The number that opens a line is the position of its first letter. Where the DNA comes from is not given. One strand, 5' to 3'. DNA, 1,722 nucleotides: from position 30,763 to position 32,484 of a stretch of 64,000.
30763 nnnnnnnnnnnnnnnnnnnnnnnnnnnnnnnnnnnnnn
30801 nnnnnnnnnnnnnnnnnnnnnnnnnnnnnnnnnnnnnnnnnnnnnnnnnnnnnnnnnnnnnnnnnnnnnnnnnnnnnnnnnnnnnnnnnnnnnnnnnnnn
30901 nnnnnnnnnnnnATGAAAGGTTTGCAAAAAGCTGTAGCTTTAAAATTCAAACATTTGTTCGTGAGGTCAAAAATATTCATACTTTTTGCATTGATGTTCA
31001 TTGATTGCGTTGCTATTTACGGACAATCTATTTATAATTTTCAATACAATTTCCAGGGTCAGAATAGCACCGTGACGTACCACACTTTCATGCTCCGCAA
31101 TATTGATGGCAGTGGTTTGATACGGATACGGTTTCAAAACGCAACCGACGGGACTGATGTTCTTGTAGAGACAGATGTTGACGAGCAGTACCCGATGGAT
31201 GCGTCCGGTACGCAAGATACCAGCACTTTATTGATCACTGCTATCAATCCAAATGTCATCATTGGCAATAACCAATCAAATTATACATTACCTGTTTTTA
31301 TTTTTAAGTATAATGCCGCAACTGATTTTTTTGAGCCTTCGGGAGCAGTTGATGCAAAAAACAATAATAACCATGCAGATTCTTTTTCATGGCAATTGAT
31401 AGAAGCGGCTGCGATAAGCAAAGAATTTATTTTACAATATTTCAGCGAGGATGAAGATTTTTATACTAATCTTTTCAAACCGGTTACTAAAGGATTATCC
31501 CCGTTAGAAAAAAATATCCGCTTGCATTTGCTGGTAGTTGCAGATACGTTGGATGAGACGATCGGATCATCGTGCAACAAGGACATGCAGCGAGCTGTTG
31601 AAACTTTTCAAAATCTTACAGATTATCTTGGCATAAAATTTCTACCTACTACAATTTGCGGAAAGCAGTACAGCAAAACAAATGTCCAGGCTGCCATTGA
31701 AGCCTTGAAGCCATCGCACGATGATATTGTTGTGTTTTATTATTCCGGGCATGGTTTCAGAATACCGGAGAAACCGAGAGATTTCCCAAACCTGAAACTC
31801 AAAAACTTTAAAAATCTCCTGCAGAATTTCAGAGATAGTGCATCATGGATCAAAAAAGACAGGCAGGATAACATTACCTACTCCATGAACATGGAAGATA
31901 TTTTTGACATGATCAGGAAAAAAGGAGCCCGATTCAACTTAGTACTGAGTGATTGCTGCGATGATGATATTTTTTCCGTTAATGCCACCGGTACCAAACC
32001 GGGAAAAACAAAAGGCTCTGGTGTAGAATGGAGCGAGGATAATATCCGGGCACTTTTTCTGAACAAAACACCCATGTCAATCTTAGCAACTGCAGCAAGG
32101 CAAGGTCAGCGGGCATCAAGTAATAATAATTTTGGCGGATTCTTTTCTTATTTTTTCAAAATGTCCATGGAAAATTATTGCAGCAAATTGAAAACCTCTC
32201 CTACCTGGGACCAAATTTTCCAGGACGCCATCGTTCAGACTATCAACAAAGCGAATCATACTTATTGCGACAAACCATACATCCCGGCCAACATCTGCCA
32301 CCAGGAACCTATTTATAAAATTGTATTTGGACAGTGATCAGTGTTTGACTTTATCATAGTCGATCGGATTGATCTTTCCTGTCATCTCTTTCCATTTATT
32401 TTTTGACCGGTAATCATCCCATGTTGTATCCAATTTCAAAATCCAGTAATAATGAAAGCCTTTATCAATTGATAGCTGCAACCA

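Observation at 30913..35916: Two abutting, convergent, signal-peptide-bearing caspase-family genes, one fused to ~900 aa of TPR: candidate envelope proteolytic module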

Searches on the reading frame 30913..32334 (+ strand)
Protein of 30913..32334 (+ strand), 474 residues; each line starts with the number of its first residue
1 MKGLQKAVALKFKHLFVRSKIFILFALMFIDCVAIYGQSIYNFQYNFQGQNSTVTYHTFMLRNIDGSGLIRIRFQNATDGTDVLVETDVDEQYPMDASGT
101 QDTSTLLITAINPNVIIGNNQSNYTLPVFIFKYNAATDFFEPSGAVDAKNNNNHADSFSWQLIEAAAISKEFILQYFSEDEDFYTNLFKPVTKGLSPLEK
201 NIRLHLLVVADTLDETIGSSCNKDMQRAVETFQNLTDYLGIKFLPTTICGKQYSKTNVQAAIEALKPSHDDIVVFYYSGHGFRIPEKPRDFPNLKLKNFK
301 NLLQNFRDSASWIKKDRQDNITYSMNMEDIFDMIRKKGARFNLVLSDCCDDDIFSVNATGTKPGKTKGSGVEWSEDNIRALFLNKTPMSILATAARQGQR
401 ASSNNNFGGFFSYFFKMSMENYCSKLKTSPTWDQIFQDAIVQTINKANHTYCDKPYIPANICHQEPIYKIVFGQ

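Call 3: search_protein_families(library=pfam, proteins=[window:30913-32334:+], max_evalue=0.01)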
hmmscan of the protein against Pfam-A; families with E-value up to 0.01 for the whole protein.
window:30913-32334:+ (474 aa): 1 family
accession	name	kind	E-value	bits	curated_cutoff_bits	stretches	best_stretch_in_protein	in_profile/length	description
PF00656.27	Peptidase_C14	-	2.1e-10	41.1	21.4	1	220-434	21-202/233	Caspase domain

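Call 4: search_protein_families(library=ncbifam, proteins=[window:30913-32334:+], max_evalue=0.01)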
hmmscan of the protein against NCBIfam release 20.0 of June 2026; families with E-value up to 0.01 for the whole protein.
window:30913-32334:+ (474 aa): 1 family
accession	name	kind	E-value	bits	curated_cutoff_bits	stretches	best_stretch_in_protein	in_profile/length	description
NF047832.1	caspase_w_EACC1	subfamily_domain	3.4e-06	26.7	140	1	247-283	47-83/211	caspase, EACC1-associated type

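Call 5: search_protein_families(library=padloc, proteins=[window:30913-32334:+], max_evalue=0.01)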
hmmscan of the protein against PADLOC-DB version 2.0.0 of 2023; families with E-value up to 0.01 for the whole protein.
window:30913-32334:+ (474 aa): 2 families
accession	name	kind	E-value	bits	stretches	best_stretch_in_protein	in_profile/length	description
PDLC03294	MTase_II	-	0.0016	16.1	1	375-459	107-189/272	Type II methyltransferase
PDLC02987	caspase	-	0.0034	14.6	1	246-350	44-126/453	-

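Call 6: search_solved_structures(query=window:30913-32334:+, max_evalue=1, show_alignments=3)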
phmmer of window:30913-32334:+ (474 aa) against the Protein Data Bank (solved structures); distinct sequences matched with E-value up to 1: 3.
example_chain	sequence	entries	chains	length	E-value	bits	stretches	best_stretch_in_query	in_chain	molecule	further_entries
8c4x_B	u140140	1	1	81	0.33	12.7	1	385-442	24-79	Protease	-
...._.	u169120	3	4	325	0.92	11.2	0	257-288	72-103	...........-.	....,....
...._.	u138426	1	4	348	0.99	11.1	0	258-288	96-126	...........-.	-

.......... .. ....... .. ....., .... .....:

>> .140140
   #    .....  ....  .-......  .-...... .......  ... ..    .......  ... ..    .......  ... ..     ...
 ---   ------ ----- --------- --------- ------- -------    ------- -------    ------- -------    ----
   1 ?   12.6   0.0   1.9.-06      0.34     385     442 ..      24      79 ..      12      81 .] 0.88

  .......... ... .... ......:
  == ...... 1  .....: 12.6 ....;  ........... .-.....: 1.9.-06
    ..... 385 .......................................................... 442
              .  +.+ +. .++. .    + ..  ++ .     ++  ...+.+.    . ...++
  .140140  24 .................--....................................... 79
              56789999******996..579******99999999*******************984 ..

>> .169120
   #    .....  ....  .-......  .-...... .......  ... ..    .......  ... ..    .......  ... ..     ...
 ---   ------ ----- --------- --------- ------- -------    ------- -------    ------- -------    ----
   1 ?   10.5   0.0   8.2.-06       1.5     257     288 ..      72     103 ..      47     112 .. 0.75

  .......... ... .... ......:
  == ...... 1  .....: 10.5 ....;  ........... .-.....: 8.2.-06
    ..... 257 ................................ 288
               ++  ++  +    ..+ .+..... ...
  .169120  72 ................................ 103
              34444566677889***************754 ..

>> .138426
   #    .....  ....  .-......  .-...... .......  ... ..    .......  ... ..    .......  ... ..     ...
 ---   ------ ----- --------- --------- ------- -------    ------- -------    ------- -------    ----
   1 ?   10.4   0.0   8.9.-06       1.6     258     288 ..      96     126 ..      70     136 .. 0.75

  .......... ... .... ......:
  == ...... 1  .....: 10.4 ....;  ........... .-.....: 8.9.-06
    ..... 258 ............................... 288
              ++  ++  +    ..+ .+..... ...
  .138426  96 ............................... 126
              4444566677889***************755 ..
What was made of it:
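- Checked: A's FYYSGHG aligns to Arabidopsis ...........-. (call 6).
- Tried and rejected: PDB sequence search with A found only the His-motif match (call 6).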

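Call 8: find_homologous_proteins(query=window:30913-32334:+, max_evalue=0.001)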
Query window:30913-32334:+ (474 aa): 453 proteins with E <= 0.001 among 8000 candidates; the best 120 are listed.
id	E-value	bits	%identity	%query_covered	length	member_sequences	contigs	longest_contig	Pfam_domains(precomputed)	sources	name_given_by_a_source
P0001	0.0e+0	1091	100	100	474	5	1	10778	PF00656.28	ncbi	-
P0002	2.7e-265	898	86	94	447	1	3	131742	PF00656.28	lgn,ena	-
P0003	3.6e-260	881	81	97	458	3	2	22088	PF00656.28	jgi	jgi:hypothetical protein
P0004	2.1e-257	872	81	97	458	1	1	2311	PF00656.28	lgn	-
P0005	1.4e-249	846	88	88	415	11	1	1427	PF00656.28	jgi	jgi:hypothetical protein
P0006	4.5e-249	845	80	93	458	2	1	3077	PF00656.28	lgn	-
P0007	5.7e-237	805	74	96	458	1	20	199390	PF00656.28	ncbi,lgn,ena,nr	ncbi:MAG: caspase family protein [Bacteroidetes bacterium]|nr:caspase family protein [Bacteroidota b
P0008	1.0e-213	728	68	96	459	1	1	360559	PF00656.28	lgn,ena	-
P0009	4.9e-211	719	67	97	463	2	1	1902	PF00656.28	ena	-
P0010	1.2e-209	715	73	88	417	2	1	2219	PF00656.28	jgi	jgi:hypothetical protein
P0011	1.4e-207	708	65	97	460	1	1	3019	PF00656.28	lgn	-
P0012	3.5e-202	690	65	95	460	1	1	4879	PF00656.28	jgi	jgi:hypothetical protein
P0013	3.9e-201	687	63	97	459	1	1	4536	PF00656.28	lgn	-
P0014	1.1e-200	685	63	97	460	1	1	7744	PF00656.28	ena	-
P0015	3.1e-195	667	62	97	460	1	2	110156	PF00656.28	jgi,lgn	jgi:hypothetical protein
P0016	3.4e-195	667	63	97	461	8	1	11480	PF00656.28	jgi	-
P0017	7.3e-193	659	64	94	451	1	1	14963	PF00656.28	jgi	jgi:hypothetical protein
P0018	1.2e-192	659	66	92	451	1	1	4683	PF00656.28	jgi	-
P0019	2.9e-190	651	63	95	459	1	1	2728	PF00656.28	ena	-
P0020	4.2e-190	650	67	88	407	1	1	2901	PF00656.28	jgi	-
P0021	6.1e-189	646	61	99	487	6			PF00656.28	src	-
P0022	8.3e-187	639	79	73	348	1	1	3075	PF00656.28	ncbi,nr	ncbi:MAG TPA: caspase family protein, partial [Chitinophagaceae bacterium]|nr:caspase family protein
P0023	1.9e-186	638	62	95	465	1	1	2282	PF00656.28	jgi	jgi:hypothetical protein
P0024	8.2e-186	636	62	95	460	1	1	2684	PF00656.28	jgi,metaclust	metaclust:\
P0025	4.1e-185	634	60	97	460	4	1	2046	PF00656.28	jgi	jgi:hypothetical protein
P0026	4.1e-185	634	60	97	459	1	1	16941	PF00656.28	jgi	-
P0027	5.0e-185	634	63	93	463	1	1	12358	PF00656.28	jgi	-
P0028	3.6e-184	631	61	97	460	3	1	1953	PF00656.28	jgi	-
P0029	5.3e-184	630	62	96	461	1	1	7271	PF00656.28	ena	-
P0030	9.3e-184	629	60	97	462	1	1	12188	PF00656.28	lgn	-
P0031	2.2e-183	628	62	95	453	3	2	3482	PF00656.28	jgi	jgi:caspase domain-containing protein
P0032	3.1e-183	628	62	96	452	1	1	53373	PF00656.28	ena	-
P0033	2.1e-182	625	60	96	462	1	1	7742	PF00656.28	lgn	-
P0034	3.8e-182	624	60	97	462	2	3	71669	PF00656.28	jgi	jgi:hypothetical protein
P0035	6.5e-182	623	62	95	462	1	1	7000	PF00656.28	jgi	jgi:hypothetical protein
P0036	1.9e-181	622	60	97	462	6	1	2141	PF00656.28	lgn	-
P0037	6.4e-181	620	60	97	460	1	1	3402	PF00656.28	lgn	-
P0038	2.9e-179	615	64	86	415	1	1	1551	PF00656.28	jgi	jgi:hypothetical protein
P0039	9.9e-172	590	58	97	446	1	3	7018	PF00656.28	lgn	-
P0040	8.9e-171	587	58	97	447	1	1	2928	PF00656.28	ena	-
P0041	1.1e-170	586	59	97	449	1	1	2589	PF00656.28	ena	-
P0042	6.4e-170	584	58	97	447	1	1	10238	PF00656.28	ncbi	-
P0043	1.3e-168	579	59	96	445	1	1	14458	PF00656.28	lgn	-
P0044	8.9e-168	577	59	96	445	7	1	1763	PF00656.28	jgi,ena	-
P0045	1.0e-166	573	55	95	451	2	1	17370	PF00656.28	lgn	-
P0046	4.4e-165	568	57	92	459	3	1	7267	PF00656.28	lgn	-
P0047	8.1e-164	564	57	94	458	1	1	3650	PF00656.28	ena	-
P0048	2.8e-160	552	52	97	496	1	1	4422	PF00656.28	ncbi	-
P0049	5.2e-159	548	54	92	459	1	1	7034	PF00656.28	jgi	jgi:hypothetical protein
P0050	1.1e-158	547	57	96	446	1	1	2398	PF00656.28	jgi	jgi:hypothetical protein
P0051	3.2e-158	545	55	95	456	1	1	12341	PF00656.28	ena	-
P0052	1.5e-152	526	56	96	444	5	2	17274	PF00656.28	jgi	jgi:Caspase domain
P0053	2.7e-152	526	51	92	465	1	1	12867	PF00656.28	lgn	-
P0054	3.7e-152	525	55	96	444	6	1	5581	PF00656.28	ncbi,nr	ncbi:MAG TPA: caspase family protein [Chitinophagaceae bacterium]|nr:caspase family protein [Chitino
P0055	8.4e-152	524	52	96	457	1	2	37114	PF00656.28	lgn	-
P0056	1.3e-151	523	53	92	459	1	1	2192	PF00656.28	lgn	-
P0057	4.9e-151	521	56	95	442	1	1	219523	PF00656.28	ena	-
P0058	7.1e-151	521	52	93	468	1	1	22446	PF00656.28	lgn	-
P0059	1.8e-150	520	50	97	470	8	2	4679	PF00656.28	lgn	-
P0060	3.0e-150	519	51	93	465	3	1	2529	PF00656.28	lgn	-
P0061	1.0e-149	517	55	97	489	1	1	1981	PF00656.28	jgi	jgi:Caspase domain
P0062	2.7e-149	516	52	96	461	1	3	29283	PF00656.28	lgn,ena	-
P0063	7.8e-149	514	49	93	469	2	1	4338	PF00656.28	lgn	-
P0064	3.7e-148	512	52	92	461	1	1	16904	PF00656.28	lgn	-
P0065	7.9e-148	511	50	92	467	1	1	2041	PF00656.28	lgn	-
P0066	1.6e-147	510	55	92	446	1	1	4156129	PF00656.28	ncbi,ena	-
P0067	1.9e-146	506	70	68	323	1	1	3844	PF00656.28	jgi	-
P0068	2.0e-146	506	51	96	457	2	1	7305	PF00656.28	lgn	-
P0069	3.2e-146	506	52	98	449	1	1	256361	PF00656.28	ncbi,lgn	ncbi:MAG: caspase family protein [Chitinophagaceae bacterium]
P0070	7.7e-146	504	52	97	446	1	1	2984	PF00656.28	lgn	-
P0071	2.6e-145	503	52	96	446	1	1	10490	PF00656.28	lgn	-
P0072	2.7e-143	496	50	93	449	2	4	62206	PF00656.28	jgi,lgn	jgi:hypothetical protein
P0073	2.8e-143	496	50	97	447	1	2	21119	PF00656.28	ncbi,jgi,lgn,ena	jgi:hypothetical protein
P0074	4.2e-143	495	51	96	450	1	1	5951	PF00656.28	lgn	-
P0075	8.4e-143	494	52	96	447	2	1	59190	PF00656.28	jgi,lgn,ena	-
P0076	7.4e-142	491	53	96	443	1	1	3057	PF00656.28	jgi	jgi:hypothetical protein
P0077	1.0e-141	491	49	98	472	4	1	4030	PF00656.28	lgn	-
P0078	1.3e-140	487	51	95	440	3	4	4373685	PF00656.28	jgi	jgi:hypothetical protein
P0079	1.5e-140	487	52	95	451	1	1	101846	PF00656.28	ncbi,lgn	ncbi:MAG: caspase family protein [Chitinophagaceae bacterium]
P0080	5.8e-140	485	56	87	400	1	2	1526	PF00656.28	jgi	-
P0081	2.0e-139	483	47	97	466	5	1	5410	PF00656.28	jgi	jgi:hypothetical protein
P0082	2.9e-139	483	49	95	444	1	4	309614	PF00656.28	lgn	-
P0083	4.2e-139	482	52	96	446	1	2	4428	PF00656.28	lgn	-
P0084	5.4e-139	482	47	96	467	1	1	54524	PF00656.28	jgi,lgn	jgi:hypothetical protein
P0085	1.1e-138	481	48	97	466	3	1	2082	PF00656.28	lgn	-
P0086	7.8e-138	478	47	92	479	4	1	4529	PF00656.28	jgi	jgi:Caspase domain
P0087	1.7e-137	477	46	92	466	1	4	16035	PF00656.28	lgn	-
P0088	1.9e-137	477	50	95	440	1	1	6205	PF00656.28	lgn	-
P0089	2.4e-137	476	47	92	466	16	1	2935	PF00656.28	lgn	-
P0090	4.6e-137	475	48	95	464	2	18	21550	PF00656.28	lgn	-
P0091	5.8e-137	475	50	95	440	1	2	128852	PF00656.28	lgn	-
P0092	6.7e-137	475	47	97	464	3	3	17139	PF00656.28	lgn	-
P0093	1.0e-136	474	50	92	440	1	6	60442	PF00656.28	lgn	-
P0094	1.5e-136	474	47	97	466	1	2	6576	PF00656.28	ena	-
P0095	2.8e-136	473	45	96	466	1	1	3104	PF00656.28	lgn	-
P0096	3.6e-136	472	46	93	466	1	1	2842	PF00656.28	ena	-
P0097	4.1e-136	472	48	97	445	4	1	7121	PF00656.28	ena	-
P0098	4.6e-136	472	50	92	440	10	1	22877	PF00656.28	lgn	-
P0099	1.2e-135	471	51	92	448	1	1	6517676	PF00656.28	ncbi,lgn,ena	-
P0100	3.7e-135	469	46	92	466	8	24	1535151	PF00656.28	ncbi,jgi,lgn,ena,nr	ncbi:MAG: caspase family protein [Chitinophagaceae bacterium]|nr:caspase family protein [Chitinophag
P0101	1.2e-134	467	47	92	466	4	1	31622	PF00656.28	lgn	-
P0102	1.6e-134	467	48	97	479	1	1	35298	PF00656.28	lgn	-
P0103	5.1e-134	465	50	91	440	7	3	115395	PF00656.28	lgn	-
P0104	2.0e-133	463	48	97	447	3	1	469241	PF00656.28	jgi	jgi:hypothetical protein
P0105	1.5e-131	457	49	95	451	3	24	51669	PF00656.28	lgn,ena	-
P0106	3.3e-131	456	49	97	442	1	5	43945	PF00656.28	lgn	-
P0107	1.1e-130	454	47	96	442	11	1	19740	PF00656.28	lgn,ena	-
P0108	1.4e-130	454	47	95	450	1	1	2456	PF00656.28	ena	-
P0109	7.4e-130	452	48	92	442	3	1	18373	PF00656.28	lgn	-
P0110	8.0e-130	452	47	95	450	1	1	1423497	PF00656.28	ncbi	ncbi:MAG: caspase family protein [Agriterribacter sp.]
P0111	2.0e-129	450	50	92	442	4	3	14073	PF00656.28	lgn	-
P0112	3.4e-129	449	48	92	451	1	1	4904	PF00656.28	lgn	-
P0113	9.1e-128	445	46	96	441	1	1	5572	PF00656.28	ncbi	ncbi:MAG: caspase family protein [Ferruginibacter sp.]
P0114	1.0e-127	445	49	92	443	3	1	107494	PF00656.28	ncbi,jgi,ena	jgi:hypothetical protein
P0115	1.1e-126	441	48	92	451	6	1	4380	PF00656.28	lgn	-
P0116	2.3e-125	437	50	95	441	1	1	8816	PF00656.28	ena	-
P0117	6.0e-125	435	43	93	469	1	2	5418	PF00656.28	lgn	-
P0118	1.1e-124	435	46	97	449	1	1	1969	PF00656.28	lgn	-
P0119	1.4e-124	434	46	96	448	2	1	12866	PF00656.28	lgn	-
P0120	4.1e-122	426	47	96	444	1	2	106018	PF00656.28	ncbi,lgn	-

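Call 11: find_encoding_contigs(protein=P0099, flank=10000, max_places=2)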
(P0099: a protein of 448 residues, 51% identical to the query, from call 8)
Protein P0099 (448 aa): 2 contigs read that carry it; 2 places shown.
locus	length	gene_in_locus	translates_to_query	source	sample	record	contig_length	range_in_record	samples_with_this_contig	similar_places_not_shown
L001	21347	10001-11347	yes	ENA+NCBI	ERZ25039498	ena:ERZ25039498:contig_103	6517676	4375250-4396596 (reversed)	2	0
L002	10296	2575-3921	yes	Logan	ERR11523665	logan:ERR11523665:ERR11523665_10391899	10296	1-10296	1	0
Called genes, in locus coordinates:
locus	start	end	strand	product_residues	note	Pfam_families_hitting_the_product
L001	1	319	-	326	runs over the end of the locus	PF00005:ABC_tran, PF08402:TOBE_2 (weak)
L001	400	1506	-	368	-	PF13644:DKNYY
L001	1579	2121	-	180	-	-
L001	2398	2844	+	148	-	PF00313:CSD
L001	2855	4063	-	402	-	PF00144:Beta-lactamase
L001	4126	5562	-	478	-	PF01979:Amidohydro_1, PF07969:Amidohydro_3 (faint)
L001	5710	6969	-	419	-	PF04851:ResIII, PF00270:DEAD, PF00271:Helicase_C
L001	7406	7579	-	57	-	-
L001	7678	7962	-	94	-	-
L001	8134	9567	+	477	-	PF28559:TPR_SusR (faint), PF07719:TPR_2 (faint), PF13176:TPR_7 (faint), PF13374:TPR_10 (faint), PF17874:TPR_MalT, PF13424:TPR_12 (weak), PF00515:TPR_1 (weak), PF13424:TPR_12, +1 more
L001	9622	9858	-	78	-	-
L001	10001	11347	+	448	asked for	PF00656:Peptidase_C14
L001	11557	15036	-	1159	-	PF00656:Peptidase_C14, PF13431:TPR_17 (faint), PF13424:TPR_12 (faint), PF25063:ARM_TT21_C (faint), PF00515:TPR_1 (faint), PF07719:TPR_2 (faint), PF13181:TPR_8 (faint), PF14559:TPR_19 (weak), +2 more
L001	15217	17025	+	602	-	PF04851:ResIII (faint), PF13086:AAA_11, PF13604:AAA_30, PF00270:DEAD (weak), PF01443:Viral_helicase1 (faint), PF13245:AAA_19, PF13087:AAA_12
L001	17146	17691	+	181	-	PF05163:DinB, PF12867:DinB_2 (weak)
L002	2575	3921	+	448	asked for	PF00656:Peptidase_C14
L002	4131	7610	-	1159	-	PF00656:Peptidase_C14, PF13431:TPR_17 (faint), PF13424:TPR_12 (faint), PF25063:ARM_TT21_C (faint), PF00515:TPR_1 (faint), PF07719:TPR_2 (faint), PF13181:TPR_8 (faint), PF14559:TPR_19 (weak), +2 more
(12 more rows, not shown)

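Call 12: find_encoding_contigs(protein=P0066, flank=10000, max_places=2)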
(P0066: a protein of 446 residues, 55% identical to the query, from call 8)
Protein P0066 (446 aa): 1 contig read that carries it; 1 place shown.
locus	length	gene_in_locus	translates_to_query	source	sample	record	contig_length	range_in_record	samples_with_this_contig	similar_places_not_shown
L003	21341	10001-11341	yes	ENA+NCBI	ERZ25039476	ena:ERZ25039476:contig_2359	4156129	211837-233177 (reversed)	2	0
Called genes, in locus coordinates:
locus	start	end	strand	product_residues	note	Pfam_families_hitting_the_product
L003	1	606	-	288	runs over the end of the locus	PF06167:Peptidase_M90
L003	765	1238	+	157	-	PF14534:DUF4440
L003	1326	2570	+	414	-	PF01244:Peptidase_M19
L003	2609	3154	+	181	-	PF12867:DinB_2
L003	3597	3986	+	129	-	-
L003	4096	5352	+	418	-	PF12704:MacB_PCD, PF02687:FtsX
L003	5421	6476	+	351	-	PF02543:Carbam_trans_N (faint), PF00814:TsaD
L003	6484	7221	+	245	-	PF06325:PrmA (faint), PF05175:MTS, PF13649:Methyltransf_25, PF13847:Methyltransf_31 (weak), PF08241:Methyltransf_11 (weak)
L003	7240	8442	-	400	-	PF05222:AlaDh_PNT_N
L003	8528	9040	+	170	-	PF07743:HSCB_C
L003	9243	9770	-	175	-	-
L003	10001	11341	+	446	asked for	PF00656:Peptidase_C14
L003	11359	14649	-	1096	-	PF00656:Peptidase_C14, PF00515:TPR_1 (faint), PF07719:TPR_2 (faint), PF13181:TPR_8 (faint), PF13414:TPR_11 (faint), PF13424:TPR_12 (faint), PF13428:TPR_14 (faint), PF13431:TPR_17 (faint), +3 more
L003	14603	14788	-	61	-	-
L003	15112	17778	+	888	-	PF06452:CBM9_1, PF19313:DUF5916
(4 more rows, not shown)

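Call 14: find_related_loci(query=A1, collection=genome_contigs, flank=10000)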
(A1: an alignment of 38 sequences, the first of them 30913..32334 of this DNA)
Query A1 (474 aa) in genome_contigs; peptide patterns used: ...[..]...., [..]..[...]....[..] (x = any residue, [..] = any of these).
587 stretches matched a pattern; 449 encode a relative of the query (tblastn E <= 1e-3); the best 80 are kept; 80 distinct loci.
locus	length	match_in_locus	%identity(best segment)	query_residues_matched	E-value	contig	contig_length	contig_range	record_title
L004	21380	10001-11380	73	15-474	0e+0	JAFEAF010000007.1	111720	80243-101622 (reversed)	MAG: Bacteroidetes bacterium isolate SZAS LIN-51 BACT-TMP-1__7__length-111720, whole genome shotgun sequence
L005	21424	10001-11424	89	1-474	0e+0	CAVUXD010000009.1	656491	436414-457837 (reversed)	MAG: uncultured Bacteroidetes bacterium isolate MFD06435.bin.2.58 genome assembly, contig: contig_77610, whole genome sh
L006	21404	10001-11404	55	12-474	2e-175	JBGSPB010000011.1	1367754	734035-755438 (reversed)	MAG: Chitinophagaceae bacterium isolate JTS-AC294 k141_854143, whole genome shotgun sequence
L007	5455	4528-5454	83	1-309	1e-177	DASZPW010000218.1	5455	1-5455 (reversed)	MAG TPA_asm: Chitinophagaceae bacterium isolate SMAG_U5981 k141_257368, whole genome shotgun sequence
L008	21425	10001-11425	62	2-474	0e+0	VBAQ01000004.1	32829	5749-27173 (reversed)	MAG: Bacteroidetes bacterium isolate BD_1 14_1009_16_30cm_scaffold_2183, whole genome shotgun sequence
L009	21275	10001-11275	55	38-474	3e-153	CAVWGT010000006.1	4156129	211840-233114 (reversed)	MAG: uncultured Chitinophagaceae bacterium isolate MFD01275.bin.1.48 genome assembly, contig: contig_2359, whole genome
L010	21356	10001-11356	50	21-474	1e-152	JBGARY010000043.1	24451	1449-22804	MAG: Chitinophagaceae bacterium isolate MAG_MBR_AS.58 MBRAS-58_NODE_43_length_24451_cov_5.622015, whole genome shotgun s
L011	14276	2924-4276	50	21-474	5e-152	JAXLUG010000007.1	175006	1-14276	MAG: Chitinophagaceae bacterium isolate STL-BAC24 C1.91.fa-7, whole genome shotgun sequence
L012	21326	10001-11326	50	14-470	4e-150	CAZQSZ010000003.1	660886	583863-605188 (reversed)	MAG TPA_asm: uncultured Chitinophaga sp. isolate binchicken_co277_100 genome assembly, contig: NODE_7_length_660886_cov_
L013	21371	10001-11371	51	9-474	2e-148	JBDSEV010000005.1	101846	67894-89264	MAG: Chitinophagaceae bacterium isolate cluster1_bin.212 k127_3786203, whole genome shotgun sequence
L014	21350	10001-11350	52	6-473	3e-147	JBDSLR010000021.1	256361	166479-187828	MAG: Chitinophagaceae bacterium isolate cluster1_bin.374 k127_13468503, whole genome shotgun sequence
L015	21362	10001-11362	48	8-474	8e-147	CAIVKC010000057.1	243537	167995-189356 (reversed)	MAG: uncultured Bacteroidetes bacterium isolate AlinenLipids_bin-6607 genome assembly, contig: bin-6607:57/69, whole gen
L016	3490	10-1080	59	119-474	2e-151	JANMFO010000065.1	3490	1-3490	MAG: Chitinophagaceae bacterium isolate OTE_70b_metabat_173 OTE_70b_k141_3804082, whole genome shotgun sequence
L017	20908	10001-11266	50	34-470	2e-145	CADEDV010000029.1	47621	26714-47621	MAG: uncultured Bacteroidetes bacterium isolate Bacteroidetes sp. RBC053 genome assembly, contig: MAG053_29, whole genom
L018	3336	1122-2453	47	37-474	4e-147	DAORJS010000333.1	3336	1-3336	MAG TPA_asm: Chitinophagaceae bacterium isolate AMR_MDS_5545 NODE_7679_length_3336_cov_5.512344, whole genome shotgun se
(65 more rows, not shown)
